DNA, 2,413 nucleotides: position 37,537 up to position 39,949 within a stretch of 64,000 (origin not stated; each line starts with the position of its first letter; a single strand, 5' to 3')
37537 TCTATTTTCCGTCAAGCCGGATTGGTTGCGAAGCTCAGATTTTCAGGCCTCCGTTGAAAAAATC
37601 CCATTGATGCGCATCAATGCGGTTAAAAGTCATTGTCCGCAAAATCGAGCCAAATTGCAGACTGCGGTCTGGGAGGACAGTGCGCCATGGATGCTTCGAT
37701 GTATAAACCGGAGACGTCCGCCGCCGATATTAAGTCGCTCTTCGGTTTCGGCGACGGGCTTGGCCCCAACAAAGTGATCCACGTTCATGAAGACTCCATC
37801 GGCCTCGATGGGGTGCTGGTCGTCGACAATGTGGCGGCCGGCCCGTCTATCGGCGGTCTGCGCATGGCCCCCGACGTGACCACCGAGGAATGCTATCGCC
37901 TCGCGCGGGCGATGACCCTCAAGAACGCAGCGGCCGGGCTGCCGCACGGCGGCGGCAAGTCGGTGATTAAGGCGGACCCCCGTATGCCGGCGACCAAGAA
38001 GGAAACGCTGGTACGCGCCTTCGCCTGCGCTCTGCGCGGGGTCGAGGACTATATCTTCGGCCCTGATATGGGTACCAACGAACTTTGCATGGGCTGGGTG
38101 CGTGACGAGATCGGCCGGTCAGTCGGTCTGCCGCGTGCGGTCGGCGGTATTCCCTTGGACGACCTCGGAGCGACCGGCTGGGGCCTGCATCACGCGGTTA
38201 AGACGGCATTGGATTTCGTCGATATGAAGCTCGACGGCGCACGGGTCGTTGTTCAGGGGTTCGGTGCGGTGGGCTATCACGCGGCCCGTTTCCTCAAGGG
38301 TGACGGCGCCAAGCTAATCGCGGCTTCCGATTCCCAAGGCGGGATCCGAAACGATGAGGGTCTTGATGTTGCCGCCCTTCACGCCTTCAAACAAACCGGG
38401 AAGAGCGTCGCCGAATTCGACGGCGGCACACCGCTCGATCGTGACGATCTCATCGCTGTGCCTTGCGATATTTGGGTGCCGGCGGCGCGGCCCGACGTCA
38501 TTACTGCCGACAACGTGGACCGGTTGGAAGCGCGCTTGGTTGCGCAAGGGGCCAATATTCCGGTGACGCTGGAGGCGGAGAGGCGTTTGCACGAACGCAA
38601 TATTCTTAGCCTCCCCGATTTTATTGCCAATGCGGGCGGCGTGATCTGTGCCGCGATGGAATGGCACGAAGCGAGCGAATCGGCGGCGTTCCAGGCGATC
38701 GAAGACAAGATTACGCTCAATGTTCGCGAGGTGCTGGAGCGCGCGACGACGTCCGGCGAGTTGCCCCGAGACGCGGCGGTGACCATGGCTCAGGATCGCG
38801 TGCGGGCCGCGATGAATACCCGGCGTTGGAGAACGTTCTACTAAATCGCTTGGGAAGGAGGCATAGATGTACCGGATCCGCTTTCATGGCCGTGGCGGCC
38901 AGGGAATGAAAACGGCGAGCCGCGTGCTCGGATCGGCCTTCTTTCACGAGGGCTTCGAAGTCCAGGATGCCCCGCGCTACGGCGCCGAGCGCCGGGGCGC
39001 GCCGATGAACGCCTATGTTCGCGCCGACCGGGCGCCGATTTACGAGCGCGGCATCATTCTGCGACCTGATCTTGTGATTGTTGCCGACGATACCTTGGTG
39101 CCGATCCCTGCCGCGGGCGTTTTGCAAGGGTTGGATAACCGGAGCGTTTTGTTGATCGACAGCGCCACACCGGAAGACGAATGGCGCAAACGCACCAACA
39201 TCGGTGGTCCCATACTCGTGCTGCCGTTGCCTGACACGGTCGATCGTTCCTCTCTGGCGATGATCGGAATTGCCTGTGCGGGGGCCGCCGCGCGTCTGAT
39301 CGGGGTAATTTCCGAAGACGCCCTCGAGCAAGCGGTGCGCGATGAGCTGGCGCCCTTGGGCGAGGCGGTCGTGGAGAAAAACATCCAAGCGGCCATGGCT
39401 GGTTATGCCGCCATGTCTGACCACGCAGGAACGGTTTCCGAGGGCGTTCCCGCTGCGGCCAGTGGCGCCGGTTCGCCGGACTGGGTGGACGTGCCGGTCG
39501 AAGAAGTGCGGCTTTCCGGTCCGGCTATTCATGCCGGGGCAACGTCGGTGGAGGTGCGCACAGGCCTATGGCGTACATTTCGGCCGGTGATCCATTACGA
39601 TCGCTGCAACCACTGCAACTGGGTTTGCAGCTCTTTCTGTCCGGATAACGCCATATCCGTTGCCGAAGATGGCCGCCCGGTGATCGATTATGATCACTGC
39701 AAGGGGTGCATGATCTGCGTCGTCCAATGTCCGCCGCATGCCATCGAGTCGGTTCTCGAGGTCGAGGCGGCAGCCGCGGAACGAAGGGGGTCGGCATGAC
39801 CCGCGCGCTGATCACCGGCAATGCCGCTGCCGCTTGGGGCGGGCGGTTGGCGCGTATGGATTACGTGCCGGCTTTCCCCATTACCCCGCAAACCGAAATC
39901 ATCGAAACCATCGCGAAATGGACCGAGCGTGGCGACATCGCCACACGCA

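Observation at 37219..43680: Two-Cys ArsR (persulfide-sensor type) divergent from a 5-gene amino-acid dehydrogenase + ferredoxin-dependent 2-oxoacid oxidoreductase + CoA-ligase operon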

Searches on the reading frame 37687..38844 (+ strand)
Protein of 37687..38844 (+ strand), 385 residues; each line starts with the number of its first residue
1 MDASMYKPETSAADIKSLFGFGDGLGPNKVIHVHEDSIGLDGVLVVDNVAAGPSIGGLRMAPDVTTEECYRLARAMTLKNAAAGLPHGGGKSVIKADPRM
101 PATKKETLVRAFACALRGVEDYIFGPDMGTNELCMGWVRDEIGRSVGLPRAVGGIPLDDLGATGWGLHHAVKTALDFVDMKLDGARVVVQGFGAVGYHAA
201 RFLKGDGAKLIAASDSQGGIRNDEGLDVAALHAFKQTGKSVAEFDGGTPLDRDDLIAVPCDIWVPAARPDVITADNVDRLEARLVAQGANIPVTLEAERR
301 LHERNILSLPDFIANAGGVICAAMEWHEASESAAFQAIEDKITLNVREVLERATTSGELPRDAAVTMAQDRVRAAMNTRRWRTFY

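Call 10: search_protein_families(library=pfam, proteins=[window:37687-38844:+])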
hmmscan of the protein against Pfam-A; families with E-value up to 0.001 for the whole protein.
window:37687-38844:+ (385 aa): 2 families
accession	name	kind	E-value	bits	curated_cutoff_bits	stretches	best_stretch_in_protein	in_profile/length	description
PF00208.27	ELFV_dehydrog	-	7.6e-56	189.9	23.4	1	153-379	1-240/241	Glutamate/Leucine/Phenylalanine/Valine dehydrogenase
PF02812.23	ELFV_dehydrog_N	-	2.3e-22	79.5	25.3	1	40-142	21-127/129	Glu/Leu/Phe/Val dehydrogenase, dimerisation domain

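Call 11: search_protein_families(library=ncbifam, proteins=[window:37687-38844:+])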
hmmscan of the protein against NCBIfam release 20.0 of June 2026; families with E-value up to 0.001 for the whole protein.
window:37687-38844:+ (385 aa): 7 families
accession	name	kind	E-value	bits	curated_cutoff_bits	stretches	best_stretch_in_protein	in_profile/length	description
NF040817.1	GdhA_Arch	equivalog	1.7e-62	212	750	1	42-381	56-416/419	glutamate dehydrogenase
NF041398.1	GluDhGdhB_Halo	equivalog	3.2e-60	204.2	620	1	50-379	61-406/410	glutamate dehydrogenase GdhB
NF035922.1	Trp_DH_ScyB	equivalog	3.4e-35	121.7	600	1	23-377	7-344/346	tryptophan dehydrogenase ScyB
NF006929.0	PRK09414.1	equivalog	2e-33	116.1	536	2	162-357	210-414/445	NADP-specific glutamate dehydrogenase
NF010633.0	PRK14030.1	subfamily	3e-18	66.1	743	1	45-339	78-394/445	glutamate dehydrogenase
NF010634.0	PRK14031.1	equivalog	8.8e-18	64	822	1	43-339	76-393/444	NADP-specific glutamate dehydrogenase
NF047886.1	AmOxnSyBioU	equivalog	0.00048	19.3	600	1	188-246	2-61/323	(S)-8-amino-7-oxononanoate synthase BioU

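Call 21: search_solved_structures(query=window:37687-38844:+, max_evalue=1e-10)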
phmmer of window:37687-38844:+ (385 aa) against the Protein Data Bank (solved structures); distinct sequences matched with E-value up to 1e-10: 65 (the best 60 are shown).
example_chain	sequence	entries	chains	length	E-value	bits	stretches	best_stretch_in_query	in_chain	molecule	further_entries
8owm_A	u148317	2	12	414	1.7e-52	182.3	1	44-354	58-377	Glutamate dehydrogenase 2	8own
1bvu_A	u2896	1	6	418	5.3e-52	180.6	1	41-381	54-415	PROTEIN (GLUTAMATE DEHYDROGENASE)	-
6yeh_A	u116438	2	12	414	6.1e-52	180.4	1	45-381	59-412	Glutamate dehydrogenase 1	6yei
3aoe_A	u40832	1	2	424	8.2e-52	180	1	40-353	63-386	Glutamate dehydrogenase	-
3aog_A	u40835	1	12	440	9.3e-52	179.8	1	40-353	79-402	Glutamate dehydrogenase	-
1gtm_A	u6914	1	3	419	2.7e-51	178.3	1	41-381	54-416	GLUTAMATE DEHYDROGENASE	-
8znb_A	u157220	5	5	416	3.3e-51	178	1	41-381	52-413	Glutamate dehydrogenase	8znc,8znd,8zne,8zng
8zmu_A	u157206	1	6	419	3.4e-51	177.9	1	41-381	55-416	Glutamate dehydrogenase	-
8kao_A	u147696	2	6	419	4.3e-51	177.6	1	47-378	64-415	Glutamate dehydrogenase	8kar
1euz_A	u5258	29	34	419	4.9e-51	177.4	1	41-381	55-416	GLUTAMATE DEHYDROGENASE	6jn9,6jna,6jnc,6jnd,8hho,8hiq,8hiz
2tmg_A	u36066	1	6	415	3.1e-50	174.8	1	42-334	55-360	PROTEIN (GLUTAMATE DEHYDROGENASE)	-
1b26_A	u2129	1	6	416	6.9e-50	173.6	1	42-334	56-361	GLUTAMATE DEHYDROGENASE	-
1b3b_A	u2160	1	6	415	7.2e-50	173.6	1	42-335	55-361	PROTEIN (GLUTAMATE DEHYDROGENASE)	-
1v9l_A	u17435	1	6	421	1e-49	173.1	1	50-381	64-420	glutamate dehydrogenase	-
8s38_A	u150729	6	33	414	3.4e-47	164.8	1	45-353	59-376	Glutamate dehydrogenase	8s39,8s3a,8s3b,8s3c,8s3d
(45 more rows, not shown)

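Call 58: list_cluster_members(proteins=[P0001, window:37687-38844:+, window:43856-45145:+, window:41959-43680:+])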
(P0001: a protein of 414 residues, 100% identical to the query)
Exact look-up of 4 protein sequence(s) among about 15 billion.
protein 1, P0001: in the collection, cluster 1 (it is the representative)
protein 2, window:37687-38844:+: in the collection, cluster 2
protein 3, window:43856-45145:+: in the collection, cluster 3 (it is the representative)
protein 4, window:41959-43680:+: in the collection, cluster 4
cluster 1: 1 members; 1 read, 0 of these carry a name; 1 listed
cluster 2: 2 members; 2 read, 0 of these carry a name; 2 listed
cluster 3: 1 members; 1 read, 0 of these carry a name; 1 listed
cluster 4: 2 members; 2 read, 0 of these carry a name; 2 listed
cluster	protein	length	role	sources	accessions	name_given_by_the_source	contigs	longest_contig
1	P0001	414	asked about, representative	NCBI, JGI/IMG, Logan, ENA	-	-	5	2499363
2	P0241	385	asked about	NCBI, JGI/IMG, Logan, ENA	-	-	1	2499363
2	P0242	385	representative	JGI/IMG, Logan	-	-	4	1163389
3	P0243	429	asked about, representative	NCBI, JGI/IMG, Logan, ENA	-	-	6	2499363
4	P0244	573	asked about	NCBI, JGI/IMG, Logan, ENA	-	-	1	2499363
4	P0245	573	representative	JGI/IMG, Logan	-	-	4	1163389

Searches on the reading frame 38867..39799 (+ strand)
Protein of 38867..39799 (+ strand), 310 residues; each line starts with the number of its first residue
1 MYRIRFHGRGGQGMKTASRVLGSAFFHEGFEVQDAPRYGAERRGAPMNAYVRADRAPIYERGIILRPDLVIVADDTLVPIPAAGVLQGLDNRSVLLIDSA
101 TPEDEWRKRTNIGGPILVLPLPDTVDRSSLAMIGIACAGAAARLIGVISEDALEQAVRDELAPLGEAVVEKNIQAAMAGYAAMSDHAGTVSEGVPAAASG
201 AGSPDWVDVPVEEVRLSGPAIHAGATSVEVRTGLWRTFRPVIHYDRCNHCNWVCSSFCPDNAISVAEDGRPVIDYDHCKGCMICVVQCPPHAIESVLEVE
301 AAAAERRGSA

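Call 10: search_protein_families(library=pfam, proteins=[window:38867-39799:+])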
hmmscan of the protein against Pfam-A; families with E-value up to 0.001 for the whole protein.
window:38867-39799:+ (310 aa): 8 families
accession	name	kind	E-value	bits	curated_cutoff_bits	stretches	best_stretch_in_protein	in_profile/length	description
PF01558.24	POR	-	1.6e-31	110.2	27.4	1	10-181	1-173/173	Pyruvate ferredoxin/flavodoxin oxidoreductase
PF00037.32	Fer4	-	4.9e-08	32.9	21.1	1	271-294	1-24/24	4Fe-4S binding domain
PF12797.12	Fer4_2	-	3e-07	30.4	24.5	1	270-289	2-21/22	4Fe-4S binding domain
PF13237.11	Fer4_10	-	2.2e-06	27.9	25.5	1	240-289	2-53/53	4Fe-4S dicluster domain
PF14697.11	Fer4_21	-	1.3e-05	25.7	35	1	241-293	2-57/59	4Fe-4S dicluster domain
PF12837.12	Fer4_6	-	1.6e-05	25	25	1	271-293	2-24/24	4Fe-4S binding domain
PF12838.12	Fer4_7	-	2.1e-05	25.4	27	1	246-291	1-51/52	4Fe-4S dicluster domain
PF13484.11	Fer4_16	-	0.0004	21.5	30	0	277-302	1-27/66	4Fe-4S double cluster binding domain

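Call 11: search_protein_families(library=ncbifam, proteins=[window:38867-39799:+])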
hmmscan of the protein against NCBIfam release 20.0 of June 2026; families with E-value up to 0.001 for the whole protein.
window:38867-39799:+ (310 aa): 67 families (the best 25 are shown)
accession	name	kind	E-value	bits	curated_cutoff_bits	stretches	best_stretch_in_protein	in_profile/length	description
TIGR02175.1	PorC_KorC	subfamily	3.2e-36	124.7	81.1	1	1-183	1-175/177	2-oxoacid:acceptor oxidoreductase, gamma subunit, pyruvate/2-ketoisovalerate family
NF040683.1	PorC_Meth_Thtga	equivalog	8.7e-32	110.3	270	1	1-184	1-174/177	pyruvate synthase subunit PorC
NF006321.0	PRK08534.1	equivalog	2.5e-28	99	225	1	1-185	1-179/181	pyruvate ferredoxin oxidoreductase subunit gamma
TIGR02179.1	PorD_KorD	subfamily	1.7e-25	88.9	60.05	1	224-298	4-77/78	2-oxoacid:acceptor oxidoreductase, delta subunit, pyruvate/2-ketoisovalerate family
NF040684.1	PorD_Arch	equivalog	1.7e-25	88.9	120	1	220-298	7-84/85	pyruvate synthase subunit PorD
NF045762.1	PhenlGlyoxDHPadE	equivalog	1.9e-25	89.8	300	1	1-182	1-178/187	NADH-dependent phenylglyoxylate dehydrogenase subunit gamma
NF010632.0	PRK14029.1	equivalog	1.9e-25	89.6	335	1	1-180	1-177/185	pyruvate/ketoisovalerate ferredoxin oxidoreductase subunit gamma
NF045790.1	OxalOxreddelta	equivalog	1.9e-22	79.8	230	1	20-300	34-313/316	oxalate oxidoreductase subunit delta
NF007203.0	PRK09624.1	equivalog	1.1e-20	73.9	171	1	218-299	24-104/105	pyuvate ferredoxin oxidoreductase subunit delta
NF007202.0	PRK09623.1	equivalog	3.7e-20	72.2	166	1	225-296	31-101/105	3-methyl-2-oxobutanoate dehydrogenase subunit delta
TIGR03710.1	OAFO_sf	subfamily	1.7e-16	59.9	482.75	1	3-190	3-180/561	2-oxoacid:acceptor oxidoreductase subunit alpha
NF004497.0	PRK05844.1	equivalog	6.9e-15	55.1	243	1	1-82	1-82/186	pyruvate flavodoxin oxidoreductase subunit gamma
NF007204.0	PRK09625.1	equivalog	1.2e-13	51.2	125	1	225-297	39-109/133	pyruvate flavodoxin oxidoreductase subunit delta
NF045763.1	PhenlGlyoxDHPadF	equivalog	5.7e-11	42.5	150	1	229-293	15-77/78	NADH-dependent phenylglyoxylate dehydrogenase subunit delta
NF005324.0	PRK06853.1-4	equivalog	1.8e-09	37.8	222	0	4-61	5-62/196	indolepyruvate oxidoreductase subunit beta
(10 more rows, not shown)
